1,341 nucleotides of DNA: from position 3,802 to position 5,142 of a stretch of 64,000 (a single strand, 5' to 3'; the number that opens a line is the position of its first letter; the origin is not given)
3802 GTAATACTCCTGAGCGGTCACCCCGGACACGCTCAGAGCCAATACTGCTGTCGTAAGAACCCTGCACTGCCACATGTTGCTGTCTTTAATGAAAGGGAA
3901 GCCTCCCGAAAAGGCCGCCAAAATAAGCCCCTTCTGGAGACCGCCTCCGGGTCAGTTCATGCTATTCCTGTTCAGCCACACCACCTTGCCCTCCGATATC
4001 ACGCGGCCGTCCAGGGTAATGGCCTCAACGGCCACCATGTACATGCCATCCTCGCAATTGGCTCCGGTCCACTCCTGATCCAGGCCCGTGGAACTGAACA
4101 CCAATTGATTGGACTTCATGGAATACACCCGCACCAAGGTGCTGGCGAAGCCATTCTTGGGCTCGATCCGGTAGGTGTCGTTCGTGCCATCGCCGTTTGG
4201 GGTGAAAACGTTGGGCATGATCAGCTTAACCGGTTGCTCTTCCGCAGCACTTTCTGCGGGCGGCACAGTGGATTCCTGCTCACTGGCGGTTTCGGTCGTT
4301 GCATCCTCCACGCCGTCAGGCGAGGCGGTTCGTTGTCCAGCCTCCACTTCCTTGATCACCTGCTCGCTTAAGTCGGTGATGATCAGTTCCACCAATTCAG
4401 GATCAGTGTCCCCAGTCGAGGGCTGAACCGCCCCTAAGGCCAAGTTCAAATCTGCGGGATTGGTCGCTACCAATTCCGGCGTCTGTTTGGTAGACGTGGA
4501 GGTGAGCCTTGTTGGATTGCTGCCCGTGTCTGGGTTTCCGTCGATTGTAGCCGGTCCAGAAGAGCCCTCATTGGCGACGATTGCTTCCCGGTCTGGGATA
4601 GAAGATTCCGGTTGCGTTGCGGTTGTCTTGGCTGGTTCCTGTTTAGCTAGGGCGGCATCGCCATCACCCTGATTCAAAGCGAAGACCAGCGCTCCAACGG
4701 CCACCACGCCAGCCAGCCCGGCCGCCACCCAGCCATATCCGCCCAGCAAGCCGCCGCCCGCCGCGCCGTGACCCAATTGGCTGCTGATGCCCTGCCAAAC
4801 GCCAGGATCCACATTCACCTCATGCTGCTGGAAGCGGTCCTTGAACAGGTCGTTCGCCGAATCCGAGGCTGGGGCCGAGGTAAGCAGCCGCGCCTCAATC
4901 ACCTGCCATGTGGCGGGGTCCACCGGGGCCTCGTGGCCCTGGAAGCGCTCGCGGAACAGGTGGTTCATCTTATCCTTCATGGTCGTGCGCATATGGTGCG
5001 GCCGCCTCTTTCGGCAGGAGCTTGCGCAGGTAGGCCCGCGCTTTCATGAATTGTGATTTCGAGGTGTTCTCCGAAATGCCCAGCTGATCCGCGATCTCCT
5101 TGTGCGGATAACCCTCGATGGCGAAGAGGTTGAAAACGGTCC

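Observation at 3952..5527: ECF sigma factor paired with a membrane protein that carries a T9SS type-B C-terminal sorting domain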

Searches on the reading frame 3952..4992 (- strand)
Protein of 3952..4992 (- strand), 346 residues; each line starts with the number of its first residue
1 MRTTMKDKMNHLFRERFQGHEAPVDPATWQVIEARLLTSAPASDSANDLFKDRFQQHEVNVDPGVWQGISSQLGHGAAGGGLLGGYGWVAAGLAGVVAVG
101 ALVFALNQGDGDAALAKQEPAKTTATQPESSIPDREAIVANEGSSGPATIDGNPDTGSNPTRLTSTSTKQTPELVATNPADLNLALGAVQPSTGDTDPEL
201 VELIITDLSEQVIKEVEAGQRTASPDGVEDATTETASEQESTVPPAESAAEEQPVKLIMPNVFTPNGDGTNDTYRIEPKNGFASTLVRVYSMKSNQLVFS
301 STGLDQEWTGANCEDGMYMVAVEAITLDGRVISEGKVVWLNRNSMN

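Call 3: search_protein_families(library=pfam, proteins=[window:3952-4992:-], max_evalue=0.1)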
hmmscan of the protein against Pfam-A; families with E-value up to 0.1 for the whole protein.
window:3952-4992:- (346 aa): 1 family
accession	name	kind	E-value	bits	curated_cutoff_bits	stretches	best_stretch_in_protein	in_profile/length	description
PF13585.12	CHU_C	-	3.4e-10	40.3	27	1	258-324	2-72/86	CHU_C Type IX secretion signal domain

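Call 4: search_protein_families(library=ncbifam, proteins=[window:3952-4992:-], max_evalue=0.1)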
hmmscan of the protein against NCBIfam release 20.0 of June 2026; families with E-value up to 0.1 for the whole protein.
window:3952-4992:- (346 aa): 4 families
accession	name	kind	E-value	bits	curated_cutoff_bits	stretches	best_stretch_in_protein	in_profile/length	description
TIGR04131.1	Bac_Flav_CTERM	domain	3.7e-06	27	35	1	259-312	3-55/85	T9SS type B sorting domain-containing protein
NF033761.1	gliding_GltJ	equivalog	0.024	13.7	450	1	86-249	370-531/671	adventurous gliding motility protein GltJ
TIGR02231.1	TIGR02231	subfamily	0.058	12.1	112.6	1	181-256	239-316/524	mucoidy inhibitor MuiA family protein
TIGR04183.1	Por_Secre_tail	domain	0.069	13.2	23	0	265-323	3-59/72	T9SS type A sorting domain-containing protein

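Call 6: find_homologous_proteins(query=window:3952-4992:-, max_evalue=0.001)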
Query window:3952-4992:- (346 aa): 181 proteins with E <= 0.001 among 8000 candidates; the best 120 are listed.
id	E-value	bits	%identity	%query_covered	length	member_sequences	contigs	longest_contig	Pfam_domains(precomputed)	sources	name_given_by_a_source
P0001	6.2e-222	754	100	99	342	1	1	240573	PF13585.13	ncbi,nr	ncbi:MAG: gliding motility-associated C-terminal domain-containing protein [Flavobacteriales bacteri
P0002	4.5e-148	511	72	98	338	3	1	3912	PF13585.13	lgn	-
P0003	3.2e-135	469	65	99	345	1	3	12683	PF13585.13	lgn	-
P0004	6.1e-102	359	54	98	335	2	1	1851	PF13585.13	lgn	-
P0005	2.0e-101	358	54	100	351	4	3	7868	PF13585.13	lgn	-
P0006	1.2e-99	352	51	100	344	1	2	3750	PF13585.13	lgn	-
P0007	4.5e-99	350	51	100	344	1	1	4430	PF13585.13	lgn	-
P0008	5.1e-98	346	52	98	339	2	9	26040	PF13585.13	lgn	-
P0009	1.3e-95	339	52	100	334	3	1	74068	PF13585.13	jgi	jgi:hypothetical protein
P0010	1.1e-94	335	51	99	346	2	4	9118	PF13585.13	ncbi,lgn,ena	-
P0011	1.2e-94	335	53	100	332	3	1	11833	PF13585.13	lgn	-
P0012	2.3e-94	334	50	100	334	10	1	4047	PF13585.13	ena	-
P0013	9.8e-94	332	51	99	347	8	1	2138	PF13585.13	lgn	-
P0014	2.3e-93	331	52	100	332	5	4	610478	PF13585.13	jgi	-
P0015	1.6e-92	328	51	99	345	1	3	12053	PF13585.13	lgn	-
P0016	2.1e-91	325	52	99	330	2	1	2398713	PF13585.13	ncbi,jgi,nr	ncbi:MAG: gliding motility-associated C-terminal domain-containing protein [Flavobacteriales bacteri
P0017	1.4e-90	322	51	99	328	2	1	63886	PF13585.13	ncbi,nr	ncbi:MAG TPA: gliding motility-associated C-terminal domain-containing protein [Flavobacteriales bac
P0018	1.7e-88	315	47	100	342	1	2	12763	PF13585.13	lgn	-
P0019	1.3e-87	312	50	100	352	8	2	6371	PF13585.13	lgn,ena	-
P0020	3.2e-87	311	48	99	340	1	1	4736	PF13585.13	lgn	-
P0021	4.0e-86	307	48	100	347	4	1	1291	PF13585.13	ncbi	-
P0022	4.1e-86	307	48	100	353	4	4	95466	PF13585.13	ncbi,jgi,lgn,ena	-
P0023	6.7e-86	307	48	99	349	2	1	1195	PF13585.13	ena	-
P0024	2.5e-85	305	47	100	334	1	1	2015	PF13585.13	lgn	-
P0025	1.9e-84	302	49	99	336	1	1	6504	PF13585.13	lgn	-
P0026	2.0e-84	302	47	99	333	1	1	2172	PF13585.13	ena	-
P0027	1.0e-83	299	45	100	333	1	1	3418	PF13585.13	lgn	-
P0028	1.1e-82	296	47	99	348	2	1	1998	PF13585.13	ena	-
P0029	1.3e-81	293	49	98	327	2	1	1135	PF13585.13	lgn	-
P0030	1.2e-80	289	48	99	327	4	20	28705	PF13585.13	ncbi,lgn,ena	-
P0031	1.3e-80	289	46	99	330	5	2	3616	PF13585.13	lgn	-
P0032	1.4e-80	289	43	99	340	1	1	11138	PF13585.13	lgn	-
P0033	8.4e-80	287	46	100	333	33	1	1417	PF13585.13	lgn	-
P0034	1.6e-79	286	46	99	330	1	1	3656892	PF13585.13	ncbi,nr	ncbi:MAG: gliding motility-associated C-terminal domain-containing protein [Flavobacteriales bacteri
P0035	6.5e-79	284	47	99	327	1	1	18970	PF13585.13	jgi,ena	-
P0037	5.7e-78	281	46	100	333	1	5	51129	PF13585.13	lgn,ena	-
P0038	1.8e-76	276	43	99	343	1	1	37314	PF13585.13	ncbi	ncbi:MAG: gliding motility-associated C-terminal domain-containing protein [Flavobacteriales bacteri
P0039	4.6e-76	274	45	99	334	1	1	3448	PF13585.13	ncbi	-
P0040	6.5e-75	271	45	99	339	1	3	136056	PF13585.13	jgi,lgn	jgi:hypothetical protein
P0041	7.0e-75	270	44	100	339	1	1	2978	PF13585.13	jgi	jgi:hypothetical protein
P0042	1.4e-74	269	39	99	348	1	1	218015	PF13585.13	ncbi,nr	ncbi:MAG: gliding motility-associated C-terminal domain-containing protein [Flavobacteriales bacteri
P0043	8.2e-74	267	45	100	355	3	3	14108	PF13585.13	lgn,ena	-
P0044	2.0e-73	266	45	99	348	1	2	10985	PF13585.13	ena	-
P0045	8.4e-73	264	42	99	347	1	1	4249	PF13585.13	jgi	-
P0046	2.8e-72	262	42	99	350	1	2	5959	PF13585.13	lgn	-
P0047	3.4e-72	262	44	99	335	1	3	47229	PF13585.13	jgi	jgi:hypothetical protein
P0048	7.0e-72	261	72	26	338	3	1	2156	PF13585.13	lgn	-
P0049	1.1e-71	260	43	99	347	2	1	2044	PF13585.13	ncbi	-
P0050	1.1e-71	260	39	99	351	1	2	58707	PF13585.13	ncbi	-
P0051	5.4e-71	258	45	99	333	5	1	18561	PF13585.13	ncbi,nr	ncbi:MAG: gliding motility-associated C-terminal domain-containing protein [Flavobacteriales bacteri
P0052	1.8e-70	256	43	100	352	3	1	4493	PF13585.13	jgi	-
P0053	2.1e-70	256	47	99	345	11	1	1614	PF13585.13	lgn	-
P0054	7.5e-70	254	41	99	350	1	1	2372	PF13585.13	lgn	-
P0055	1.1e-69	253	41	100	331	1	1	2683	PF13585.13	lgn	-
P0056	1.1e-69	253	43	99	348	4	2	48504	PF13585.13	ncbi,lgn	ncbi:MAG: gliding motility-associated C-terminal domain-containing protein [Flavobacteriales bacteri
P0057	1.8e-69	253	43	99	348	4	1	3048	PF13585.13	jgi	-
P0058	2.0e-69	252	42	99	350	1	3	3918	PF13585.13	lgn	-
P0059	2.1e-69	252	42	97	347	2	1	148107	PF13585.13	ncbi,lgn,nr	ncbi:MAG: gliding motility-associated C-terminal domain-containing protein [Flavobacteriales bacteri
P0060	6.0e-69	251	42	99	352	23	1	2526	PF13585.13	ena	-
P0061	1.0e-68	250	42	99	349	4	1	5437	PF13585.13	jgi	jgi:outer membrane biosynthesis protein TonB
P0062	9.4e-68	247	43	99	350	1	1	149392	PF13585.13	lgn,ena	-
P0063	9.7e-68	247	43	99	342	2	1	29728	PF13585.13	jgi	-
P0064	1.2e-67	247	42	99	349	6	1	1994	PF13585.13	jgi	jgi:hypothetical protein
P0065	1.5e-67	246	42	99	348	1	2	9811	PF13585.13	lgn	-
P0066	1.6e-67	246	40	99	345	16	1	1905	PF13585.13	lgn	-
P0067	1.9e-67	246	43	100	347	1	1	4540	PF13585.13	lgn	-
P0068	2.0e-67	246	44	99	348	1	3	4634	PF13585.13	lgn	-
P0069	6.2e-67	244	43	99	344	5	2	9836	PF13585.13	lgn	-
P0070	6.9e-67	244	43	99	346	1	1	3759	PF13585.13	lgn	-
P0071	1.1e-66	244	39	99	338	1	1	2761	PF13585.13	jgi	jgi:hypothetical protein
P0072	1.3e-66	243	45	99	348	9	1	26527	PF13585.13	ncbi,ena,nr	ncbi:MAG: gliding motility-associated C-terminal domain-containing protein [Flavobacteriales bacteri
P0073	1.3e-66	243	42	99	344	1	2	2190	PF13585.13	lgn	-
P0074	1.3e-66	243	41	99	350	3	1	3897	PF13585.13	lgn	-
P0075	1.4e-66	243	40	99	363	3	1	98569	PF13585.13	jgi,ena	-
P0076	2.0e-66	243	42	99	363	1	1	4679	PF13585.13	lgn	-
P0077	2.1e-66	243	43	99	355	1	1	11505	PF13585.13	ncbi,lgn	-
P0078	2.5e-66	242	39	99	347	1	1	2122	PF13585.13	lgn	-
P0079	4.3e-66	242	42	99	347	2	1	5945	PF13585.13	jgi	-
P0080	5.5e-66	241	43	99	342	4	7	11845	PF13585.13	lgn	-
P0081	5.8e-66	241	40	99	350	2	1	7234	PF13585.13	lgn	-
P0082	7.4e-66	241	44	99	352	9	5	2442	PF13585.13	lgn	-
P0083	1.1e-65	240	37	99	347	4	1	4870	PF13585.13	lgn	-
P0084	3.3e-65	239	43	100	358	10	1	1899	PF13585.13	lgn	-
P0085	3.6e-65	239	41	99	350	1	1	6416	PF13585.13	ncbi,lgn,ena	-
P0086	5.4e-65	238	42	99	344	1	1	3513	PF13585.13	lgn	-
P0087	7.3e-65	237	41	99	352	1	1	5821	PF13585.13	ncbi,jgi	jgi:hypothetical protein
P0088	7.5e-65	237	43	99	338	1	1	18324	PF13585.13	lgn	-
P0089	9.4e-65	237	40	99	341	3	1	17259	PF13585.13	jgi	-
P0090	9.8e-65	237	41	99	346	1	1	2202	PF13585.13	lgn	-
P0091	1.5e-64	236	41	99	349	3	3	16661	PF13585.13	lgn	-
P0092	1.7e-64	236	39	99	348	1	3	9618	PF13585.13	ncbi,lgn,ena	-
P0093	1.9e-64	236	41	99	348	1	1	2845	PF13585.13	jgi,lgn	jgi:hypothetical protein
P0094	2.1e-64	236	40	99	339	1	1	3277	PF13585.13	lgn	-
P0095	2.8e-64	236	42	99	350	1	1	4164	PF13585.13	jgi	jgi:CHU_C Type IX secretion signal domain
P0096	1.0e-63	234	42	99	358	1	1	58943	PF13585.13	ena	-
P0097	3.0e-63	232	43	99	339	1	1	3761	PF13585.13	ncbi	-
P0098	5.1e-63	231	41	99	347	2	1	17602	PF13585.13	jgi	jgi:hypothetical protein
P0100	7.0e-63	231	39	99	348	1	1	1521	PF13585.13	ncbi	-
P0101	7.7e-63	231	62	22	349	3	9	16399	PF13585.13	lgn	-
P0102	1.1e-62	230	42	99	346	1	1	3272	PF13585.13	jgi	jgi:hypothetical protein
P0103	1.2e-62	230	58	22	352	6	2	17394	PF13585.13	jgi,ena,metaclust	metaclust:\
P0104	1.4e-62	230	39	99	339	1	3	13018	PF13585.13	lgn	-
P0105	1.7e-62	230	40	99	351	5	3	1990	PF13585.13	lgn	-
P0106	1.9e-62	230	40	99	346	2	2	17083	PF13585.13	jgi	jgi:hypothetical protein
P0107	3.2e-62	229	42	99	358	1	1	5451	PF13585.13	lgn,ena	-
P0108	3.6e-62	229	40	99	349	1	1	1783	PF13585.13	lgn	-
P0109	3.9e-62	229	41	98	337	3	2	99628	PF13585.13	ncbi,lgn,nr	ncbi:MAG TPA: gliding motility-associated C-terminal domain-containing protein [Flavobacteriales bac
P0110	5.1e-62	228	39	99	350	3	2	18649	PF13585.13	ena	-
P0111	8.1e-62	227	39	99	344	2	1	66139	PF13585.13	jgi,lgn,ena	-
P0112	9.2e-62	227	40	99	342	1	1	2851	PF13585.13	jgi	-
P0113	9.2e-62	227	42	99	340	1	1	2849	PF13585.13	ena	-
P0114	1.1e-61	227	41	99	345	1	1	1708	PF13585.13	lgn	-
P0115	1.2e-61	227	58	21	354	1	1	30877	PF13585.13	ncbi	ncbi:MAG: gliding motility-associated C-terminal domain-containing protein [Flavobacteriales bacteri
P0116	2.0e-61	226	42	99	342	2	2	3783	PF13585.13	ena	-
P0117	2.8e-61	226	41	99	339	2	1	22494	PF13585.13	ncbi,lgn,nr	ncbi:MAG: gliding motility-associated C-terminal domain-containing protein [Flavobacteriales bacteri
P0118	4.6e-61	225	42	99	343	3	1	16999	PF13585.13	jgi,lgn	jgi:hypothetical protein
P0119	5.6e-61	225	41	99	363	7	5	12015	PF13585.13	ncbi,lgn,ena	-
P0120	6.5e-61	225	41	99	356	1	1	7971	PF13585.13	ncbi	-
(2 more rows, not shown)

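Call 11: find_related_loci(query=A1, collection=genome_contigs, flank=6000)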
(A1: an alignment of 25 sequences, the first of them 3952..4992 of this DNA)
Query A1 (346 aa) in genome_contigs; peptide patterns used: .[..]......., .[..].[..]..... (x = any residue, [..] = any of these).
115 stretches matched a pattern; 50 encode a relative of the query (tblastn E <= 1e-3); 49 distinct loci.
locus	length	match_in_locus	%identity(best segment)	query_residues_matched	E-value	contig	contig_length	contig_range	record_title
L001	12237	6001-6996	52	1-346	5e-104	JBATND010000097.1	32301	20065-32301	MAG: Flavobacteriales bacterium isolate MFD10487_ilm_asm_bin18 k127_5411, whole genome shotgun sequence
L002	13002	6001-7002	51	1-346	3e-103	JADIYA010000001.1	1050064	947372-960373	MAG: Flavobacteriales bacterium isolate AalE_18-Q3-R2-46_BAT3C.189 tig00000646-10-10478310, whole genome shotgun sequenc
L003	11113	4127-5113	48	3-346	9e-90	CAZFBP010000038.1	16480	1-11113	MAG TPA_asm: uncultured Chryseobacterium sp. isolate binchicken_co16_2 genome assembly, contig: NODE_5877_length_16480_c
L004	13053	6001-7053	51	1-346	8e-85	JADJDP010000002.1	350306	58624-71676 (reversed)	MAG: Flavobacteriales bacterium isolate Aved_18-Q3-R54-62_MAXAC.228_sub tig00010681-10-3508160, whole genome shotgun seq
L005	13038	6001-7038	48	1-346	8e-85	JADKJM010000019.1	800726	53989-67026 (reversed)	MAG: Flavobacteriales bacterium isolate Vibo_18-Q3-R45-57_BATAC.153 tig00724260-10-8015850, whole genome shotgun sequenc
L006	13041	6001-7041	47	1-346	2e-83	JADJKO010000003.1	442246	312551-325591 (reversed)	MAG: Flavobacteriales bacterium isolate EsbE_18-Q3-R3-47_BATAC.451 tig00001643-10-4426550, whole genome shotgun sequence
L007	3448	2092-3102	46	2-346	2e-79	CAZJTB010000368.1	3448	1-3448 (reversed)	MAG TPA_asm: uncultured Chryseobacterium sp. isolate binchicken_co209_19 genome assembly, contig: NODE_26925_length_3448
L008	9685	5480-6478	47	1-346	1e-77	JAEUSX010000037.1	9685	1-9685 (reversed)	MAG: Flavobacteriales bacterium isolate new MAG-314 k141_3677858, whole genome shotgun sequence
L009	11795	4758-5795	42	1-341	3e-77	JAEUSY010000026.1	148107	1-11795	MAG: Flavobacteriales bacterium isolate new MAG-315 k141_4327865, whole genome shotgun sequence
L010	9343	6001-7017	44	2-346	3e-73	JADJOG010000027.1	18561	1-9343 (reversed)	MAG: Flavobacteriales bacterium isolate Fred_18-Q3-R57-64_BAT3C.352 tig00046230-10-185100, whole genome shotgun sequence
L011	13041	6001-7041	43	1-341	3e-73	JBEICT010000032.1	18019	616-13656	MAG: Flavobacteriales bacterium isolate Sample-101-S75-bin-153 Sample_101_S75-bin_153-k141_3122028, whole genome shotgun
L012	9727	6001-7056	43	1-346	6e-73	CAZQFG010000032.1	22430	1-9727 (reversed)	MAG TPA_asm: uncultured Chryseobacterium sp. isolate SRP107338_co1_43 genome assembly, contig: NODE_2071_length_22430_co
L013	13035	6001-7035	47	5-346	6e-72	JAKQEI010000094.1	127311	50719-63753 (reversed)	MAG: Bacteroidota bacterium isolate USDE_maxbin.097 k141_1900455, whole genome shotgun sequence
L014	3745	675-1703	43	4-346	4e-72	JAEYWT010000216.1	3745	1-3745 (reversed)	MAG: Bacteroidetes bacterium isolate OH_CBlB_283 k127_2183630, whole genome shotgun sequence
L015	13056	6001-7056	43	1-346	1e-71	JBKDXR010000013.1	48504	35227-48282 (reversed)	MAG: Flavobacteriales bacterium isolate samp_4376_concoct_992 samp_4376_117085, whole genome shotgun sequence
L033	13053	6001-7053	38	1-340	5e-57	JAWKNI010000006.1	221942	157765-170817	MAG: Flavobacteriales bacterium isolate AC3.41 AC3.41.fa-6, whole genome shotgun sequence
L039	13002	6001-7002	49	2-346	6e-92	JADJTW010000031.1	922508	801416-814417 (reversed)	MAG: Flavobacteriales bacterium isolate Hirt_18-Q3-R61-65_BATAC.102 tig01347803-10-9234390, whole genome shotgun sequenc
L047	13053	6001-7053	54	1-346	2e-96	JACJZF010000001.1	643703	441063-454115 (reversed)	MAG: Flavobacteriales bacterium isolate HK-STAS-BACT-57 HK-STAS-BACT-57_1, whole genome shotgun sequence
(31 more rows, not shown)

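Call 25: predict_structure(alignment_id=A3)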
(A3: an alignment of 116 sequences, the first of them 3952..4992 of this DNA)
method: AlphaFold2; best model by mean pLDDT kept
length: 346 residues; sequences in the alignment: 116
mean_pLDDT: 69.3   pTM: 0.39
mean pLDDT of the five models: 69.3, 67.7, 67.2, 67.2, 65.5
residues with pLDDT >= 90: 82; 70-90: 97; 50-70: 85; < 50: 82
segments of 3 or more residues with pLDDT < 50: 78-87, 92-95, 109-113, 115-118, 137-145, 149-151, 157-159, 162-165, 180-192, 232-237
pLDDT, mean of each block of 10 residues (from residue 1): 75 75 75 72 68 75 75 54 43 52 60 44 50 47 46 50 46 49 41 60 86 81 54 49 72 90 90 94 97 97 95 96 96 97 76
secondary structure, 60 per line:
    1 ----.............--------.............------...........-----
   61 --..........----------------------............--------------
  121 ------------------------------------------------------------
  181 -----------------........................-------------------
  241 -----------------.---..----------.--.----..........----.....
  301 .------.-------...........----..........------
elements in order: H5-17 H26-38 H45-55 H63-72 H95-106 H198-221 E282-291 E296-301 E316-326 E331-340

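Call 57: fold_search(model_id=the predicted structure, library=pdb)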
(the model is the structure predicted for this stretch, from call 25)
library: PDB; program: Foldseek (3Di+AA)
matches with E <= 10: 1417; with E <= 0.001: 1
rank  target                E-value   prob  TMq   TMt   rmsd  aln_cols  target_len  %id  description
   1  5xyr                  6.6e-04  1.00  0.21  0.06   3.8       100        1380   17  Crystal structure of a serine protease from Streptococcus species (released 2018-08-08)
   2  8glk_D                1.4e-03  1.00  0.18  0.68   3.5        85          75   15  The Type 9 Secretion System dGldL peak II, NucA substrate bound complex (released 2024-01-31)
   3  5icu                  3.1e-03  1.00  0.19  0.55   4.6       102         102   11  The crystal structure of CopC from Methylosinus trichosporium OB3b (released 2016-04-06)
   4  4uwq_K                3.3e-03  0.99  0.16  0.36   6.0        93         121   10  Crystal structure of the disulfide-linked complex of the thiosulfodyrolase SoxB with the carrier-protein SoxYZ from Th (released 2015-12-09)
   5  3sd2                  9.7e-03  1.00  0.18  0.60   4.1        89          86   13  Crystal structure of a putative member of duf3244 protein family (BT_3571) from Bacteroides thetaiotaomicron vpi-5482 at (released 2011-06-29)
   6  6lja_A                1.1e-02  0.98  0.15  0.07  10.5        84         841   13  Crystal Structure of exoHep from Bacteroides intestinalis DSM 17393 complexed with disaccharide product (released 2020-12-23)
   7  6e57_C                1.2e-02  0.93  0.14  0.12   4.8        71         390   25  Bacteroides ovatus mixed-linkage glucan utilization locus (MLGUL) SGBP-B in complex with mixed-linkage heptasaccharide (released 2019-05-29)
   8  9mt4_G                1.2e-02  0.85  0.14  0.27  19.2       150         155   12  Connector structure of phage JohannRWettstein (Bas63) (released 2025-11-19)
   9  2pnd                  1.3e-02  0.98  0.18  0.42   5.8       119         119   15  Structure or murine CRIg (released 2007-05-01)
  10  3pdd                  1.6e-02  0.97  0.17  0.27   5.0        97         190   20  Structures of Clostridium thermocellum CbhA fibronectin(III)-like modules (released 2011-11-23)
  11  6e57_D                1.6e-02  0.94  0.14  0.13   5.4        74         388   24  Bacteroides ovatus mixed-linkage glucan utilization locus (MLGUL) SGBP-B in complex with mixed-linkage heptasaccharide (released 2019-05-29)
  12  6ljl_A                1.6e-02  0.89  0.13  0.06  11.9        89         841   13  Crystal Structure of exoHep-Y390A/H555A complexed with a tetrasaccharide substrate (released 2020-12-23)
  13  2oxh_D                1.7e-02  0.99  0.17  0.45   4.9        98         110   16  The SOXYZ Complex of Paracoccus Pantotrophus (released 2007-05-22)
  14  3pdg                  1.7e-02  0.96  0.16  0.42   6.4        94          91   21  Structures of Clostridium thermocellum CbhA fibronectin(III)-like modules (released 2011-11-23)
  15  8gl8_D                1.7e-02  0.89  0.13  0.40   5.5        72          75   15  The Type 9 Secretion System Extended Translocon - SprA-PorV-PPI-RemZ-SkpA-SprE complex (released 2024-01-31)
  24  8qb1_A                2.5e-02  0.99  0.17  0.53   4.5        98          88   12  C-terminal domain of mirolase from Tannerella forsythia (released 2024-02-28)
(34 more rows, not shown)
